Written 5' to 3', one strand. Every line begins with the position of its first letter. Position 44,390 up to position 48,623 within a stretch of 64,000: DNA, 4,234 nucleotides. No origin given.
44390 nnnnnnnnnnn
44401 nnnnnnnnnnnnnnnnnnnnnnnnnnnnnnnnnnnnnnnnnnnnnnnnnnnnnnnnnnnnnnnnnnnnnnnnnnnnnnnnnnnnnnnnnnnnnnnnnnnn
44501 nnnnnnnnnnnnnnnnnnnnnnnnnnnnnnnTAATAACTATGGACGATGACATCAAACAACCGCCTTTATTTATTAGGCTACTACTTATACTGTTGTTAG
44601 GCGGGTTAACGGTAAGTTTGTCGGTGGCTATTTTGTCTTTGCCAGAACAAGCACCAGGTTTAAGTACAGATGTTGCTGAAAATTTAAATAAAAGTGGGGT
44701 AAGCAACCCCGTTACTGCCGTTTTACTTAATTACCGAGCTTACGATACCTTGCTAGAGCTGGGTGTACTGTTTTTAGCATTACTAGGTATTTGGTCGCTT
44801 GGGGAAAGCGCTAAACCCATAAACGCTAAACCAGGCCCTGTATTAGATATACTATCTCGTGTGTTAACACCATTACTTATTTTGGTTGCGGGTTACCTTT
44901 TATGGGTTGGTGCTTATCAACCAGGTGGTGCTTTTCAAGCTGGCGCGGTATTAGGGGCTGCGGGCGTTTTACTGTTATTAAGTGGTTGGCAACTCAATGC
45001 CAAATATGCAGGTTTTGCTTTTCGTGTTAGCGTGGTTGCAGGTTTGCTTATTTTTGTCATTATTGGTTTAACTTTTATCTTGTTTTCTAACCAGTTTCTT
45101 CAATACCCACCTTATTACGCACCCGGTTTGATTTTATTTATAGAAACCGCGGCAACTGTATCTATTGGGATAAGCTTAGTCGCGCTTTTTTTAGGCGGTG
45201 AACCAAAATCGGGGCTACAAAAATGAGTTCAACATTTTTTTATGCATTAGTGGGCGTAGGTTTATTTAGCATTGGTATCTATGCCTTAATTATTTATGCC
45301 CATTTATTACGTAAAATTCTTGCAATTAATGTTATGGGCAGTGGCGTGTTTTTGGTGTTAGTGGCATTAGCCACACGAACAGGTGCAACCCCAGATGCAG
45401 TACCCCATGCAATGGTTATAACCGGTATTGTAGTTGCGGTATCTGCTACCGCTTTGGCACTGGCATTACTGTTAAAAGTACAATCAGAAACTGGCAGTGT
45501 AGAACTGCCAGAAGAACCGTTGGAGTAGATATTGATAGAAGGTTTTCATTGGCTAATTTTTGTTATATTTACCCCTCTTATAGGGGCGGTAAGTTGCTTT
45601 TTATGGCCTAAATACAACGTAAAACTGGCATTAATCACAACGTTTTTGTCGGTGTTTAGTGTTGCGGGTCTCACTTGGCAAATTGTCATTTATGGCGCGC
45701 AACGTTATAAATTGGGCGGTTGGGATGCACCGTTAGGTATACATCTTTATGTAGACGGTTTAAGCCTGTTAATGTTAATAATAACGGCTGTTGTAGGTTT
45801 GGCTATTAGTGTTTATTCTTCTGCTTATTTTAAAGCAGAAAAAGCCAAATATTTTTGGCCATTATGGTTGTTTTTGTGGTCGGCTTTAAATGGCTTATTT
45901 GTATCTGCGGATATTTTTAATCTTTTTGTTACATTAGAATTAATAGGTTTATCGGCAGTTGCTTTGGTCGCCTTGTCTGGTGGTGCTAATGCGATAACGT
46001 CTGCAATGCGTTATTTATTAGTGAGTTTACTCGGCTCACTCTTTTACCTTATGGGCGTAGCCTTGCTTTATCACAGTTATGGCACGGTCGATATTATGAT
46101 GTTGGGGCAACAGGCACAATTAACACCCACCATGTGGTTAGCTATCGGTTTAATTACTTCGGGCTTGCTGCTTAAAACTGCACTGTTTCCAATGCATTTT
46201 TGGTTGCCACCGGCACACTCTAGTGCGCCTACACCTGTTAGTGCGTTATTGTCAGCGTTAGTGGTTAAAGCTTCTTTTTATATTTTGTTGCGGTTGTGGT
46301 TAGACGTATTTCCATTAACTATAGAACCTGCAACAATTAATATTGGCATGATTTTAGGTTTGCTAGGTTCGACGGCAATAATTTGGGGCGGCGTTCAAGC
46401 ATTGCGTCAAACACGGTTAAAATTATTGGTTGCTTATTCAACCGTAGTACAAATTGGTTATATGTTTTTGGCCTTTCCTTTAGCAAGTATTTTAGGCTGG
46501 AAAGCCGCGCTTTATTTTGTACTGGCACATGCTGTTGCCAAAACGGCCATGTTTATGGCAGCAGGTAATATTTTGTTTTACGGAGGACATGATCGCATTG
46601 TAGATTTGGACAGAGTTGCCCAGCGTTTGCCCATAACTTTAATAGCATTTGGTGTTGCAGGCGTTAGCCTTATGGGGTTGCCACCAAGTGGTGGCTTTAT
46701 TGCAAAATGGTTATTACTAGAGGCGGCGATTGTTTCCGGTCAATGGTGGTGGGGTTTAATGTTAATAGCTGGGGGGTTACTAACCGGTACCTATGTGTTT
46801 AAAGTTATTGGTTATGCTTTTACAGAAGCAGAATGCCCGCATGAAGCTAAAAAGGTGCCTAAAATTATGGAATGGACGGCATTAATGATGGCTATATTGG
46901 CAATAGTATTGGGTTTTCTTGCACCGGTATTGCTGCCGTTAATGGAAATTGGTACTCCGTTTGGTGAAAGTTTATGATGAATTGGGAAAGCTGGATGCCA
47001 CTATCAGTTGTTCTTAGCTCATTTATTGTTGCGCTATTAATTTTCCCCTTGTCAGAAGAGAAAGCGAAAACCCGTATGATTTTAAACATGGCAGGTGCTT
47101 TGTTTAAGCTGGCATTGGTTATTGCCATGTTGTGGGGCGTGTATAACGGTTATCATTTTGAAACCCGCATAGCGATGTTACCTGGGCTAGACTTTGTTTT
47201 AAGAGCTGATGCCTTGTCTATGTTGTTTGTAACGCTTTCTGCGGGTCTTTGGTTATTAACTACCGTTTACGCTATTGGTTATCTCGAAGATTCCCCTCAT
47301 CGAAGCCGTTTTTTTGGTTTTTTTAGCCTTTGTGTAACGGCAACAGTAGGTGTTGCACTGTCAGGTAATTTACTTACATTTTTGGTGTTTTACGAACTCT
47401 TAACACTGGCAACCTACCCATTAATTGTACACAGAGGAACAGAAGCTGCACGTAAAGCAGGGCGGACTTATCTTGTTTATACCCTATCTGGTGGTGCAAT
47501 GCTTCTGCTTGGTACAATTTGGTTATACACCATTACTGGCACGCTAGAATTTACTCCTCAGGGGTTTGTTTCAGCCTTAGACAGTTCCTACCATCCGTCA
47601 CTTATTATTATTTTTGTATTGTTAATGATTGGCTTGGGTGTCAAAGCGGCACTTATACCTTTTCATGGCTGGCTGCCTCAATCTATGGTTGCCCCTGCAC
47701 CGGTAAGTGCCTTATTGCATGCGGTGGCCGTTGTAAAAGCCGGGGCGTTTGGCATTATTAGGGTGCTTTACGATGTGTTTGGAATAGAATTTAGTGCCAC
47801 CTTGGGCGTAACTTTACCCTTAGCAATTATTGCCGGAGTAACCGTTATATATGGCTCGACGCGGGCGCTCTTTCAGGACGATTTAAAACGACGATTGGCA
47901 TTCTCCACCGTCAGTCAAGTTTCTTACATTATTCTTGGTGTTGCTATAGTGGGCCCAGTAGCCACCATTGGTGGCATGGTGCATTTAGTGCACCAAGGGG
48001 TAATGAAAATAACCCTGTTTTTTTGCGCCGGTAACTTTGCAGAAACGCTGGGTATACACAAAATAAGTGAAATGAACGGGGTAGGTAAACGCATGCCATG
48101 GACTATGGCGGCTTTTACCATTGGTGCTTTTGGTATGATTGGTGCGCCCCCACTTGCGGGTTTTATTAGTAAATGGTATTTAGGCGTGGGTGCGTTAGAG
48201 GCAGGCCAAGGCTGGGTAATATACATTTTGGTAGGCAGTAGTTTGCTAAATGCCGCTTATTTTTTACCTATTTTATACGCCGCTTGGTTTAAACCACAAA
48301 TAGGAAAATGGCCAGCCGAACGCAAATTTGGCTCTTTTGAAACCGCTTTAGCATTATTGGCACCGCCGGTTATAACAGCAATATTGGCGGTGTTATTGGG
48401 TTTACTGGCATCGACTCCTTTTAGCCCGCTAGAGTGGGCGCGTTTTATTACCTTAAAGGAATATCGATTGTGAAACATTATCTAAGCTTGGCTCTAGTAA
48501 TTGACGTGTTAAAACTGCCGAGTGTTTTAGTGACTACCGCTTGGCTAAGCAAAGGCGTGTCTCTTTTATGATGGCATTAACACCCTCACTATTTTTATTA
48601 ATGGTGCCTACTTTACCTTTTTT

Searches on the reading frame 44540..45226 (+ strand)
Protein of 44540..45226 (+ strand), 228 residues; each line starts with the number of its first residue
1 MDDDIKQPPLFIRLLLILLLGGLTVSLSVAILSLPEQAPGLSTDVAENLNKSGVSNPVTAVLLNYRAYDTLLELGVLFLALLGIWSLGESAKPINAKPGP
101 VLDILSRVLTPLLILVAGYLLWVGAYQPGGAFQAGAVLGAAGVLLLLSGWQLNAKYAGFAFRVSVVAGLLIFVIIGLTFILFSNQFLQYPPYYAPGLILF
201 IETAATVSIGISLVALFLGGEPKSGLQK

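Call 32: search_protein_families(library=pfam, proteins=[window:44540-45226:+], max_evalue=0.01)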
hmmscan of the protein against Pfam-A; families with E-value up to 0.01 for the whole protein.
window:44540-45226:+ (228 aa): 2 families
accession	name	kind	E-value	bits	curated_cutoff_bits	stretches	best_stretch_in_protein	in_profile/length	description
PF04039.18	MnhB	-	2.1e-15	57.5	22.5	1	101-213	1-119/127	Domain related to MnhB subunit of Na+/H+ antiporter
PF20501.3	MbhE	-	3.1e-05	24.4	27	1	17-90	10-83/98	MBH, subunit E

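Call 41: find_encoding_contigs(protein=window:44540-45226:+, flank=10000, max_places=6)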
Protein window:44540-45226:+ (228 aa): 1 contig read that carries it; 1 place shown.
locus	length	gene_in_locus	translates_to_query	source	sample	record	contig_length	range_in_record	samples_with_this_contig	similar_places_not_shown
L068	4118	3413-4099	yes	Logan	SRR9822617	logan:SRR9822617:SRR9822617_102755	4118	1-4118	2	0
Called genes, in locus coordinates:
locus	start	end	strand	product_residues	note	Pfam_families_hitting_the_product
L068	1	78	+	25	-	?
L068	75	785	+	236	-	PF00814:TsaD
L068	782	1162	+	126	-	PF02537:CRCB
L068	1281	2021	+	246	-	-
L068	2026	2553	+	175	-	PF01899:MNHE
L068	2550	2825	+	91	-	PF04066:MrpF_PhaF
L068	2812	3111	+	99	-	PF03334:PhaG_MnhG_YufB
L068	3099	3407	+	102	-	PF13244:MbhD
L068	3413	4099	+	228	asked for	PF04039:MnhB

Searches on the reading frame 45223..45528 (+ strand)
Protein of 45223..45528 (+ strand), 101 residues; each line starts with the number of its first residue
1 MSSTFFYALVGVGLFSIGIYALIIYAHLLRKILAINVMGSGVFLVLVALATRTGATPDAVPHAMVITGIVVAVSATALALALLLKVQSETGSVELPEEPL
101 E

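Call 32: search_protein_families(library=pfam, proteins=[window:45223-45528:+], max_evalue=0.01)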
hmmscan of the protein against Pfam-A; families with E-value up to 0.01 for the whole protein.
window:45223-45528:+ (101 aa): 1 family
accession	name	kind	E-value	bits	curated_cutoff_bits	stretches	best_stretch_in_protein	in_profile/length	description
PF00420.29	Oxidored_q2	-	2.7e-17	62.7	26.1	1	7-95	2-87/95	NADH-ubiquinone/plastoquinone oxidoreductase chain 4L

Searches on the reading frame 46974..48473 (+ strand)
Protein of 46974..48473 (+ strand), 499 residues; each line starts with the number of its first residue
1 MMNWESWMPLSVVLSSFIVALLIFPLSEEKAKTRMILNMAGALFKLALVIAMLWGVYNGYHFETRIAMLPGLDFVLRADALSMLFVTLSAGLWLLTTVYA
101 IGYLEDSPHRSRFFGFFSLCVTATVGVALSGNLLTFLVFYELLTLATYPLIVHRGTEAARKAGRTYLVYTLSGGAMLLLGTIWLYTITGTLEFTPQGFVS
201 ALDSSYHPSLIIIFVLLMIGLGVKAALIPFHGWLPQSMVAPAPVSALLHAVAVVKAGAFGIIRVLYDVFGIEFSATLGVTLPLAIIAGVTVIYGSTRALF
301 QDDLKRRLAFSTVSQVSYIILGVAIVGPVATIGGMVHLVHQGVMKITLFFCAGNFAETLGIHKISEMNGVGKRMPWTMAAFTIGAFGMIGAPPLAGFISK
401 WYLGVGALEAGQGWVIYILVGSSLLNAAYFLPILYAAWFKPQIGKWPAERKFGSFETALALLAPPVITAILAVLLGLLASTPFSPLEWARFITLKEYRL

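Call 39: list_cluster_members(proteins=[window:46974-48473:+, window:53814-54641:+, window:54646-55221:+, window:55229-55780:+, window:57034-60444:+, window:60441-61418:+, window:61438-62175:-, window:44540-45226:+, window:41202-41912:+, window:39295-41205:+])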
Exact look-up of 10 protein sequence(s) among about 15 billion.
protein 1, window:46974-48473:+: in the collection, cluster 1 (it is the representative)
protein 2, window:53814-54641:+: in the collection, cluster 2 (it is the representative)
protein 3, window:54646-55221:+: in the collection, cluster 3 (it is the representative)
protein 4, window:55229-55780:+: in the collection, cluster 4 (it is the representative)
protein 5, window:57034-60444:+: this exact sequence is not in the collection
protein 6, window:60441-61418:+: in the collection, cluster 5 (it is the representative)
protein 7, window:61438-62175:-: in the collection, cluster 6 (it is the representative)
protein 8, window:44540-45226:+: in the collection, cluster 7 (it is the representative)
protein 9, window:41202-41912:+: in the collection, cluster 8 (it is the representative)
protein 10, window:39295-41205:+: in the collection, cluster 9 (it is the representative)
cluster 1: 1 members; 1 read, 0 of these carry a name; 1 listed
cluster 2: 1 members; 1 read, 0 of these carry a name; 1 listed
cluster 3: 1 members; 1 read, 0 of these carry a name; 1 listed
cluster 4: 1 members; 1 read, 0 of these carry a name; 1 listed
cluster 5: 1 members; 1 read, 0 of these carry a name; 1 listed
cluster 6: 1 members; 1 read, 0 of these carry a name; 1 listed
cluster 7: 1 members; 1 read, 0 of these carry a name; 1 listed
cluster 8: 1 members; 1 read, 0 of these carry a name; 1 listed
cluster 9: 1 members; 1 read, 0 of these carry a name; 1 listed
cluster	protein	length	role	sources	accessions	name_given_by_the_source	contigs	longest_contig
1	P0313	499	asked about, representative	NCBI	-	-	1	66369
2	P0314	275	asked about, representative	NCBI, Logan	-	-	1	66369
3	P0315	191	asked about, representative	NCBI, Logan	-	-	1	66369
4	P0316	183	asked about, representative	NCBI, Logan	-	-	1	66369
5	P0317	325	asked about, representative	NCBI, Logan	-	-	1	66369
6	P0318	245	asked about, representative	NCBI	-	-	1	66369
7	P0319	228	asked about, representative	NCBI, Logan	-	-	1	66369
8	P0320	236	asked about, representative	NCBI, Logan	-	-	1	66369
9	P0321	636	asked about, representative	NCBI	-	-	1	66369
